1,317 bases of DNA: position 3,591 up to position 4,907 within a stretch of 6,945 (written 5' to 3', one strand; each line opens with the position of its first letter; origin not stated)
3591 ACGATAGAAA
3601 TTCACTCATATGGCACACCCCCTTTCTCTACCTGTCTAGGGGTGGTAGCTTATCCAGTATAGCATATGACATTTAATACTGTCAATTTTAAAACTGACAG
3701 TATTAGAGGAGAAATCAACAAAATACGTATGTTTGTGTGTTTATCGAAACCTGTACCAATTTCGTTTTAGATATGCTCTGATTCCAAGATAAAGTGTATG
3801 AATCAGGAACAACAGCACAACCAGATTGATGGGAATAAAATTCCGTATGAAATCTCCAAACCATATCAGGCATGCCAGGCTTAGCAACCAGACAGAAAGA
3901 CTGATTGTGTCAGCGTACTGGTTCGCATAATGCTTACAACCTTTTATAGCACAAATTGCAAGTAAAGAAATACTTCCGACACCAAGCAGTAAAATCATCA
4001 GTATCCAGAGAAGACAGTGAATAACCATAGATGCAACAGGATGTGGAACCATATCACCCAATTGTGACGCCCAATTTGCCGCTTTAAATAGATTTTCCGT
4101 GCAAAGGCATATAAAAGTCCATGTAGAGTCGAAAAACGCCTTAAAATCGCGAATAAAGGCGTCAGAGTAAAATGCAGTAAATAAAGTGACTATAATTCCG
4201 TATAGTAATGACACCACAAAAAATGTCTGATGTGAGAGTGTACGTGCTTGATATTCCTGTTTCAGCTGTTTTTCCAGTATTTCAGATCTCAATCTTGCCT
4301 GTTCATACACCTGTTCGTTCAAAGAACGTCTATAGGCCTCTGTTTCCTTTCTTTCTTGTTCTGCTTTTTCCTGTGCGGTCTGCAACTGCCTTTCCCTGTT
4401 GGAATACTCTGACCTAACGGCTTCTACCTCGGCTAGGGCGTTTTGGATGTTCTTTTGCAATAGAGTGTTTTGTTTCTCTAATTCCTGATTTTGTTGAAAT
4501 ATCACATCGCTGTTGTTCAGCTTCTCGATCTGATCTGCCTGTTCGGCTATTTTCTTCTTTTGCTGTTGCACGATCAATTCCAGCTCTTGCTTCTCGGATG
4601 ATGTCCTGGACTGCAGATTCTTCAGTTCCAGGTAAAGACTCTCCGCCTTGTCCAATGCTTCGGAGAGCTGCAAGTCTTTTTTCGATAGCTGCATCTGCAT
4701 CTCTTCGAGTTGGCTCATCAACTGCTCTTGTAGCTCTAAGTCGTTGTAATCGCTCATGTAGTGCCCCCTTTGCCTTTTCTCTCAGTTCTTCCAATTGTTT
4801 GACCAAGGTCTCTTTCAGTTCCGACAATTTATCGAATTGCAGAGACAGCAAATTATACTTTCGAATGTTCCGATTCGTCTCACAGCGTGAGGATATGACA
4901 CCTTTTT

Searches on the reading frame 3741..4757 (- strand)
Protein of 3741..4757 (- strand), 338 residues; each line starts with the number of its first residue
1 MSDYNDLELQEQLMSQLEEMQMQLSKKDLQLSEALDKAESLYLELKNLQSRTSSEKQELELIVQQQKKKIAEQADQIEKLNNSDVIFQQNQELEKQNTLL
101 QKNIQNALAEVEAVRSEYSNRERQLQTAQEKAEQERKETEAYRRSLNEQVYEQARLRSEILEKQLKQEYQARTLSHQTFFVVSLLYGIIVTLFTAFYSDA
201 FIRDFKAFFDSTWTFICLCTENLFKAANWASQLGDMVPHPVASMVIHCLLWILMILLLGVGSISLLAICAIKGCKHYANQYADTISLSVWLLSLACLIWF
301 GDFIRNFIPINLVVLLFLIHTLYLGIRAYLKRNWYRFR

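Call 47: search_protein_families(library=pfam, proteins=[window:3741-4757:-], max_evalue=0.01)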
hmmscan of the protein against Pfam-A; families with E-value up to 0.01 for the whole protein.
window:3741-4757:- (338 aa): 1 family
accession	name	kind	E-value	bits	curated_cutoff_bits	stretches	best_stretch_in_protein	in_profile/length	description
PF19506.4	DUF6040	-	3.8e-42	144.8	23.4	1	115-333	14-227/233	Family of unknown function (DUF6040)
